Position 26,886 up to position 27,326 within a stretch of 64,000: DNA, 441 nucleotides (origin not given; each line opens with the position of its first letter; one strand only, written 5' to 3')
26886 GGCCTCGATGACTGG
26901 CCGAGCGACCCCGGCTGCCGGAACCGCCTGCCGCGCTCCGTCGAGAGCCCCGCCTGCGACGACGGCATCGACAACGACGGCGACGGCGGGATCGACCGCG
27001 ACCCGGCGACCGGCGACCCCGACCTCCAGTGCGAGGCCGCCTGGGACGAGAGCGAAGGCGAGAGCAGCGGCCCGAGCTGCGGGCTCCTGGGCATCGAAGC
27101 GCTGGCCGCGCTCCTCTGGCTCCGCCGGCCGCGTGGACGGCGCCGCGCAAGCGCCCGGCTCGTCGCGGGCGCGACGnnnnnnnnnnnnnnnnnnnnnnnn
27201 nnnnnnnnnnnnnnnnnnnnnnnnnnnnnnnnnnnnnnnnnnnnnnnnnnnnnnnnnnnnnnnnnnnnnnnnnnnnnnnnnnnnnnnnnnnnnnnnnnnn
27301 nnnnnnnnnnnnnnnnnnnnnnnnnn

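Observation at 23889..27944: Giant multi-propeller secreted protein with two sorting-signal-like modules in one ORF: an internal Cys/TM/Arg-cluster and a terminal PEP-CTERM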

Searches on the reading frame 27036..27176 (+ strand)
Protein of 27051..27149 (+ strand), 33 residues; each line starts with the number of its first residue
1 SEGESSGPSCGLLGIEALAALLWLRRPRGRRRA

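Call 10: search_protein_families(library=ncbifam, proteins=[window:27051-27149:+, window:27036-27158:+], max_evalue=10)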
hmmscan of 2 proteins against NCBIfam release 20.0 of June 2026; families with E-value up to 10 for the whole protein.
seq(33 aa): 0 families

seq(41 aa): 0 families

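Call 11: search_protein_families(library=pfam, proteins=[window:27051-27149:+, window:27036-27158:+], max_evalue=10)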
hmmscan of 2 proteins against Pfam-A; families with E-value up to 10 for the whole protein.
seq(33 aa): 0 families

seq(41 aa): 0 families

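Call 60: search_protein_families(library=ncbifam, alignment_id=A3, max_evalue=10)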
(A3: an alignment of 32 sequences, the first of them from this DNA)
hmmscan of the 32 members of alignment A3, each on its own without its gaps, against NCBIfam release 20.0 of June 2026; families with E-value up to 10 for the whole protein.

A. member 1, seq(36 aa): 0 families

B. families by the number of members that match (of 32 scanned): 6 families
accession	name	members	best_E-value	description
NF033846.1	Rumino_NPXTG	2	0.031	NPXTG-anchored protein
TIGR01167.1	LPXTG_anchor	2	0.045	LPXTG cell wall anchor domain-containing protein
NF051874.1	PVV_CTERM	2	0.22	PVV-CTERM domain-containing choice-of-anchor G protein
NF000165.3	AAC_6p_Entco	1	0.078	aminoglycoside N-acetyltransferase AAC(6')-Ii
NF053845.1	CoaP_CTERM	1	0.096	choice-of-anchor protein CoaP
NF050189.1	PGAP-CTERM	1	0.31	PGAP-CTERM sorting domain-containing protein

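Call 66: find_homologous_proteins(query=A5, max_evalue=10)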
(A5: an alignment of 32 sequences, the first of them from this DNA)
Query A5 (32 sequences) (41 aa, profile of the alignment): 2 proteins with E <= 10 among 8000 candidates.
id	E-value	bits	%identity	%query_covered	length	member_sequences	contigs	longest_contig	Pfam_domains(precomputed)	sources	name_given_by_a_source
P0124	9.1e-9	52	56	56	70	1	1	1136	-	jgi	jgi:hypothetical protein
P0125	3.1e-1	28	-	-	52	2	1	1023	-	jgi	jgi:hypothetical protein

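Call 77: search_protein_representatives(alignment_id=A5)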
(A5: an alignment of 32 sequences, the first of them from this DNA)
Query: 32 sequences, 40 profile positions. Proteins with E-value up to 0.001 (for the whole library): 150; up to 1e-10: 0; up to 1e-30: 0. The best 150 are listed.
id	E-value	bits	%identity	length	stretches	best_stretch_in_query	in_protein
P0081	1.4e-10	56.3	-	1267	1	2-39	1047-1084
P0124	2.9e-09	52.1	-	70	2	1-33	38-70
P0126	6.0e-08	47.9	-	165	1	3-34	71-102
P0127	8.7e-08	47.4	-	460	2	8-29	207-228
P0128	2.4e-07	45.9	-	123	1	4-33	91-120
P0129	2.5e-07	45.9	-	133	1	2-29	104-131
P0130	4.7e-07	45.0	-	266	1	6-31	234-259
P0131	4.8e-07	45.0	-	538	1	5-36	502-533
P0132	4.9e-07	45.0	-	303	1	3-31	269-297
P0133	7.3e-07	44.4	-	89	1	4-30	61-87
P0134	8.4e-07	44.2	-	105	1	2-33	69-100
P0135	9.6e-07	44.0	-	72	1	3-32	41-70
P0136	1.0e-06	44.0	-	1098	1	3-35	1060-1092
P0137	1.5e-06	43.5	-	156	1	3-32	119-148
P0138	1.5e-06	43.5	-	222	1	4-33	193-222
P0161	1.9e-05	39.9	-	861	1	3-32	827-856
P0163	2.2e-05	39.7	-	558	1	8-35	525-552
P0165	2.5e-05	39.5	-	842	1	4-30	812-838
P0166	2.7e-05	39.4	-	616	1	4-37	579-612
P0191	8.5e-05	37.8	-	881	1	2-35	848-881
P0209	1.9e-04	36.7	-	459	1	3-38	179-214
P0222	2.6e-04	36.3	-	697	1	3-31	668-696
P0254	5.5e-04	35.2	-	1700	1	3-31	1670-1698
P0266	8.0e-04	34.7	-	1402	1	5-35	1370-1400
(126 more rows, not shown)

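Call 84: search_protein_families(library=pfam, proteins=[P0131, P0163, P0166, P0161, P0165, P0254, P0266, P0191, P0222, P0127], max_evalue=0.001)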
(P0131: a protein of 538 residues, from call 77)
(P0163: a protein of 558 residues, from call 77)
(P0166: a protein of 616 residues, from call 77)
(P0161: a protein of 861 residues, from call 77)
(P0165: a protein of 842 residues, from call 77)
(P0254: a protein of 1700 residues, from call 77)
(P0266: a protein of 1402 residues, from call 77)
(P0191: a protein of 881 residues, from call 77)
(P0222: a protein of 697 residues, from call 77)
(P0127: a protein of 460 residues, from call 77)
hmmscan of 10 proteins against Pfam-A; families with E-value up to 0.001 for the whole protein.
P0131 (538 aa): 0 families

P0163 (558 aa): 3 families
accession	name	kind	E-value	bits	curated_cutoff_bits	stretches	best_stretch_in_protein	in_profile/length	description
PF01011.28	PQQ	-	4.9e-16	59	26.7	1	15-263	118-330/595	Glucose/ethanol/alcohol dehydrogenase, beta-propeller domain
PF13360.13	PQQ_2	-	4.3e-07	30.3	27.6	1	14-108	76-143/233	Outer membrane protein assembly factor BamB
PF00404.24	Dockerin_1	-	3.3e-05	24.4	22.9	1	459-507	2-51/57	Dockerin type I domain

P0166 (616 aa): 1 family
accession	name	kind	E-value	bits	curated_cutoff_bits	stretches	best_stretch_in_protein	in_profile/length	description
PF02412.23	TSP_3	-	0.00065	19.8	25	1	444-466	14-36/36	Thrombospondin type 3 repeat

P0161 (861 aa): 1 family
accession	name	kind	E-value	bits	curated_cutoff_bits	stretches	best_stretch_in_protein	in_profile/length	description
PF02412.23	TSP_3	-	2.4e-26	91.6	25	3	664-703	2-31/36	Thrombospondin type 3 repeat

P0165 (842 aa): 2 families
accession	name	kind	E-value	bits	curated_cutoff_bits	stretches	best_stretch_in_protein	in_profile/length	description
PF13517.12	FG-GAP_3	-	1.2e-86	285.7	26.9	13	673-732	1-60/61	FG-GAP-like repeat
PF01839.29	FG-GAP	-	1e-29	102.3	22.1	1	510-538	3-34/37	FG-GAP repeat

P0254 (1700 aa): 2 families
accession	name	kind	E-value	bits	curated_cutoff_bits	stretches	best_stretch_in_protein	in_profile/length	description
PF13948.11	DUF4215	-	3.1e-05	24.6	27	1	1566-1604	17-46/47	Domain of unknown function (DUF4215)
PF02412.23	TSP_3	-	0.00054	20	25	1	1533-1554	15-36/36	Thrombospondin type 3 repeat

P0266 (1402 aa): 1 family
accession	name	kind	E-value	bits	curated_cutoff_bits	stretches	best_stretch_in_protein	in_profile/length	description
PF13964.12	Kelch_6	-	0.00041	20.7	25.3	0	630-677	3-45/50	Kelch motif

P0191 (881 aa): 3 families
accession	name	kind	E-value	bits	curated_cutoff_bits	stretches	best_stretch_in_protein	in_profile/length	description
PF16640.11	Big_3_5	-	3.2e-05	24.8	35.5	1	316-399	7-86/88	Bacterial Ig-like domain (group 3)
PF08309.17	LVIVD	-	0.00022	20.9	20.2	0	737-761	14-38/42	LVIVD repeat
PF02369.22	Big_1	-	0.00069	20.1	34.9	1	323-396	19-90/93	Bacterial Ig-like domain (group 1)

P0222 (697 aa): 1 family
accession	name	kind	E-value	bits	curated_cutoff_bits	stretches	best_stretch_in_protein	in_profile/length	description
PF01436.27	NHL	-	0.00061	20.1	20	0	56-76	1-21/28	NHL repeat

P0127 (460 aa): 2 families
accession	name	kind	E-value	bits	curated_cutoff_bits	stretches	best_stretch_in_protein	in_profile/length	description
PF07691.17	PA14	-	1.1e-40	139.2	24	2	291-407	19-143/147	PA14 domain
PF10528.15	GLEYA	-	4.5e-14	53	26.2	2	319-387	1-79/91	GLEYA domain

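Call 85: search_protein_families(library=ncbifam, proteins=[P0131, P0163, P0166, P0161, P0165, P0254, P0266, P0191, P0222, P0127], max_evalue=0.01)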
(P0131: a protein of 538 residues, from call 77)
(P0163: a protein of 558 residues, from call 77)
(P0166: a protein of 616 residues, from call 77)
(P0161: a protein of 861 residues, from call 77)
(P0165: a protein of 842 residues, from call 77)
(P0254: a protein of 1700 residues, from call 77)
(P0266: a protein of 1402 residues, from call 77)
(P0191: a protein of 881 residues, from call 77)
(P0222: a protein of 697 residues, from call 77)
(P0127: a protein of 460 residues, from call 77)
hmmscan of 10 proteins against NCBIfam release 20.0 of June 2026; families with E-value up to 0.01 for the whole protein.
P0131 (538 aa): 2 families
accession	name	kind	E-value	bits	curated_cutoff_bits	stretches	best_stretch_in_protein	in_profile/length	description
NF033662.1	acid_disulf_rpt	repeat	6.1e-25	86.6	41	5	324-344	7-27/32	acidic double-disulfide repeat-containing protein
TIGR02913.1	HAF_rpt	repeat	5.5e-07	29.4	22.65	0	91-117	2-30/39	HAF repeat protein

P0163 (558 aa): 4 families
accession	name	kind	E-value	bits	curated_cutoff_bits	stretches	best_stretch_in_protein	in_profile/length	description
TIGR03074.1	PQQ_membr_DH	subfamily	1.2e-13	49.9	832.65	1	157-263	391-496/783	membrane-bound PQQ-dependent dehydrogenase, glucose/quinate/shikimate family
TIGR04528.1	acido_non_PQQ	subfamily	3.3e-11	42.6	650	1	156-263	201-305/493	acido-empty-quinoprotein group A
TIGR03075.1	PQQ_enz_alc_DH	subfamily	9.5e-10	37.7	480.05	1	91-274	179-345/530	PQQ-dependent dehydrogenase, methanol/ethanol family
NF053615.1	SerThrKinAfsKStmc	equivalog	0.0026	16.4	1300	1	14-42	707-735/809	protein serine/threonine kinase AfsK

P0166 (616 aa): 1 family
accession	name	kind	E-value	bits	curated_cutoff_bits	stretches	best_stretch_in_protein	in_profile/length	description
NF045500.1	Omp28_seleno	equivalog_domain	1.6e-06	27.8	200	1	444-500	273-327/377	Omp28-related selenoprotein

P0161 (861 aa): 2 families
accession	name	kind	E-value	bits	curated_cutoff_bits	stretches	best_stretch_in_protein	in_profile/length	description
NF047638.1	throspo3_MtsC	equivalog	2.1e-53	181.7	350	6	549-606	66-123/428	cell-cell cohesion MYXO-CTERM protein MtsC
NF045500.1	Omp28_seleno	equivalog_domain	3.6e-42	145.1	200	6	363-406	272-315/377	Omp28-related selenoprotein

P0165 (842 aa): 1 family
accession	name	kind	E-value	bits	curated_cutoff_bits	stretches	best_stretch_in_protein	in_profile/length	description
NF000157.1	fusid_est_FusH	equivalog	7.8e-05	21.5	999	1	251-438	253-446/520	fusidic acid esterase FusH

P0254 (1700 aa): 3 families
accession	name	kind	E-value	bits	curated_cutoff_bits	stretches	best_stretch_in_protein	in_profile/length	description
TIGR02232.1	myxo_disulf_rpt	repeat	6.8e-11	41.8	20.8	1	1569-1608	2-34/38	cysteine-rich acidic repeat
NF047638.1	throspo3_MtsC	equivalog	2.2e-09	36.7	350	1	1470-1605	134-265/428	cell-cell cohesion MYXO-CTERM protein MtsC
NF045500.1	Omp28_seleno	equivalog_domain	2e-07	30.7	200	1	1526-1568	267-309/377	Omp28-related selenoprotein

P0266 (1402 aa): 3 families
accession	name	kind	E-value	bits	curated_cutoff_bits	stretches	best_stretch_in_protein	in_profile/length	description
TIGR02800.1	propeller_TolB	equivalog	5.5e-07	28.9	343.15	1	702-879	242-383/418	Tol-Pal system beta propeller repeat protein TolB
NF045500.1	Omp28_seleno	equivalog_domain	5.9e-07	29.2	200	1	1252-1320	267-337/377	Omp28-related selenoprotein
NF053518.1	DipepPtdsDpp5Prph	equivalog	0.003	16.2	900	0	840-881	228-267/655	dipeptidyl-peptidase Dpp5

P0191 (881 aa): 0 families

P0222 (697 aa): 1 family
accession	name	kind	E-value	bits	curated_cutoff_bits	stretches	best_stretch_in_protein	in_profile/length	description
NF033662.1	acid_disulf_rpt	repeat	9.2e-12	44.5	41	3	638-662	4-28/32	acidic double-disulfide repeat-containing protein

P0127 (460 aa): 1 family
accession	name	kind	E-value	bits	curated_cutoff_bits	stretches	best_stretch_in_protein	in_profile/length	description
NF041776.1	xylosidase_Xyl3A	equivalog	2.5e-10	39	1250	2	313-393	483-564/846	xylan 1,4-beta-xylosidase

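Call 88: list_cluster_members(proteins=[P0131, P0161, P0165, P0254, P0266, P0191, P0222, P0127, P0209, P0166])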
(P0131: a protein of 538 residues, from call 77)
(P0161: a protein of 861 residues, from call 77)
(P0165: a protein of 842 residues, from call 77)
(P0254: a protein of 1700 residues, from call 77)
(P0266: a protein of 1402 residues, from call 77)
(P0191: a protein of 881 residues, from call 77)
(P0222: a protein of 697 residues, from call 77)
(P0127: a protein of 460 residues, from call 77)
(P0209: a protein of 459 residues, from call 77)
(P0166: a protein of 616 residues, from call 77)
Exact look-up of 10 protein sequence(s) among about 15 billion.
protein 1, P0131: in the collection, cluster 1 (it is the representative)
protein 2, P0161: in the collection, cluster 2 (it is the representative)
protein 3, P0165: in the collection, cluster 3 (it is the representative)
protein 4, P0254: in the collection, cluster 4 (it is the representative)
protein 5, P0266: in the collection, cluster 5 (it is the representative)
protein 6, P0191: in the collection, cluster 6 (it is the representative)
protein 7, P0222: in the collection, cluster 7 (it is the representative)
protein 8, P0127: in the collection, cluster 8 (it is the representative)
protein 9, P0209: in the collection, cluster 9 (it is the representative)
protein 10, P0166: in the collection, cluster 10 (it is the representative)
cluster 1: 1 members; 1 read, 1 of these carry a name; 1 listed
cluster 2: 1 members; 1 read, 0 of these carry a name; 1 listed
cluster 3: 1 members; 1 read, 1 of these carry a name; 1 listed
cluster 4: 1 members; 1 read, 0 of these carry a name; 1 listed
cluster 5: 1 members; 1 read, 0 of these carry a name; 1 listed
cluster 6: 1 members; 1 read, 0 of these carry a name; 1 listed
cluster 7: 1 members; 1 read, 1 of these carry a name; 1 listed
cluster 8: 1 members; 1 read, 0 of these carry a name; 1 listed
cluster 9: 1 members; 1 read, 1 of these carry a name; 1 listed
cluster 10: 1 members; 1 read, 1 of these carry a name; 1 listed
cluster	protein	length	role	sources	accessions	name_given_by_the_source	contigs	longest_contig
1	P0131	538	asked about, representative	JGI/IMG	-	uncharacterized membrane protein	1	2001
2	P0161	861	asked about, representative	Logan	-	-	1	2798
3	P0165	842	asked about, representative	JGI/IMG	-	hypothetical protein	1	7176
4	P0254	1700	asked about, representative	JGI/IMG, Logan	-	-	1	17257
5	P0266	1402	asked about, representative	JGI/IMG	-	-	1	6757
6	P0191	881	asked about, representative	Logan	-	-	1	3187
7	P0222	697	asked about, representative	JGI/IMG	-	hypothetical protein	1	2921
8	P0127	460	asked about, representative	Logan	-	-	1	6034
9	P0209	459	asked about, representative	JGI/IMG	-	hypothetical protein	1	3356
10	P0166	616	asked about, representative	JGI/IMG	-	hypothetical protein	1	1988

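Call 89: find_encoding_contigs(protein=P0254, flank=10000, max_places=2)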
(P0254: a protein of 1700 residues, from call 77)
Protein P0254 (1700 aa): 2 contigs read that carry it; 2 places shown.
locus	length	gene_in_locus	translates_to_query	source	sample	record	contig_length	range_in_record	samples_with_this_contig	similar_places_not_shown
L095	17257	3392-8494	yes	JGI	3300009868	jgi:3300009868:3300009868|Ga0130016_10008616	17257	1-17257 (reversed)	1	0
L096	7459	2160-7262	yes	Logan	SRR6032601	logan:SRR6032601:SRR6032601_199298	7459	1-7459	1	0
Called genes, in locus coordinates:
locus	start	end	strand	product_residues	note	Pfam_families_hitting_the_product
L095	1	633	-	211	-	?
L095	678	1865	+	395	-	PF02353:CMAS, PF13489:Methyltransf_23, PF08241:Methyltransf_11 (weak), PF13649:Methyltransf_25 (weak)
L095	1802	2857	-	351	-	PF00487:FA_desaturase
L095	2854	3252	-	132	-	-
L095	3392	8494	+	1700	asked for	-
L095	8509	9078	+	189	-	PF07589:PEP_exosort_dom (weak)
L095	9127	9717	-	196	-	PF01323:DSBA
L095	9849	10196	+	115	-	PF04020:Phage_holin_4_2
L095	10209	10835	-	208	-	PF03886:ABC_trans_aux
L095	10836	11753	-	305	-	PF02470:MlaD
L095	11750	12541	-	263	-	PF00005:ABC_tran, PF13304:AAA_21 (weak)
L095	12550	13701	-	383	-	PF02405:MlaE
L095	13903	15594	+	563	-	PF02805:Ada_Zn_binding, PF00165:HTH_AraC (faint), PF12833:HTH_18, PF06029:AlkA_N, PF00730:HhH-GPD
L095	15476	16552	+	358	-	PF00135:COesterase (weak), PF20434:BD-FAE, PF07859:Abhydrolase_3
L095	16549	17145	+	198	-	PF13527:Acetyltransf_9, PF00583:Acetyltransf_1, PF13508:Acetyltransf_7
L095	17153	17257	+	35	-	?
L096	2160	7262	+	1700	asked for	-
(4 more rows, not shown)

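Call 91: search_protein_families(library=pfam, proteins=[L095:8509-9078:+], max_evalue=1)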
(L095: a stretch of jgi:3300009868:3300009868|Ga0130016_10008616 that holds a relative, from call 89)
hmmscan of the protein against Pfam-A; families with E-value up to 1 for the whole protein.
L095:8509-9078:+ (189 aa): 2 families
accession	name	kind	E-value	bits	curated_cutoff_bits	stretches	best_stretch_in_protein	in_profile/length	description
PF07589.16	PEP-CTERM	-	2.8e-06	27.6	20.7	1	167-188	2-24/24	PEP-CTERM motif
PF00963.24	Cohesin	-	0.098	13.3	24.1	1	49-80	22-51/139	Cohesin domain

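Call 96: find_encoding_contigs(protein=P0165, flank=6000, max_places=2)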
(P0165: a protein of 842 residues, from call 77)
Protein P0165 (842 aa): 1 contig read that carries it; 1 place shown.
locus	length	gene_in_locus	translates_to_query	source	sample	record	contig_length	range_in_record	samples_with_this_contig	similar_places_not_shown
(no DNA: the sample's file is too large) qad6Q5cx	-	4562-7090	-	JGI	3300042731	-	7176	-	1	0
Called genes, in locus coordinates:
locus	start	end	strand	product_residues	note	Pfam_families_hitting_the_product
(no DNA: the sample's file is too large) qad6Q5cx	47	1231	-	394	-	PF00583:Acetyltransf_1, PF13527:Acetyltransf_9, PF13508:Acetyltransf_7 (weak), PF17668:Acetyltransf_17, PF13530:SCP2_2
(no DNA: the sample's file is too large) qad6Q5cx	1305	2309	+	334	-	PF00535:Glycos_transf_2, PF10111:Glyco_tranf_2_2 (weak), PF13641:Glyco_tranf_2_3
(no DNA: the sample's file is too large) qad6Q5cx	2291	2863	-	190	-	PF13472:Lipase_GDSL_2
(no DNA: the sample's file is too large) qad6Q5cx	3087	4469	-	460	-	PF01336:tRNA_anti-codon, PF00152:tRNA-synt_2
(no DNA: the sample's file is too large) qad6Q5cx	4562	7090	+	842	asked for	PF01839:FG-GAP (faint), PF13517:FG-GAP_3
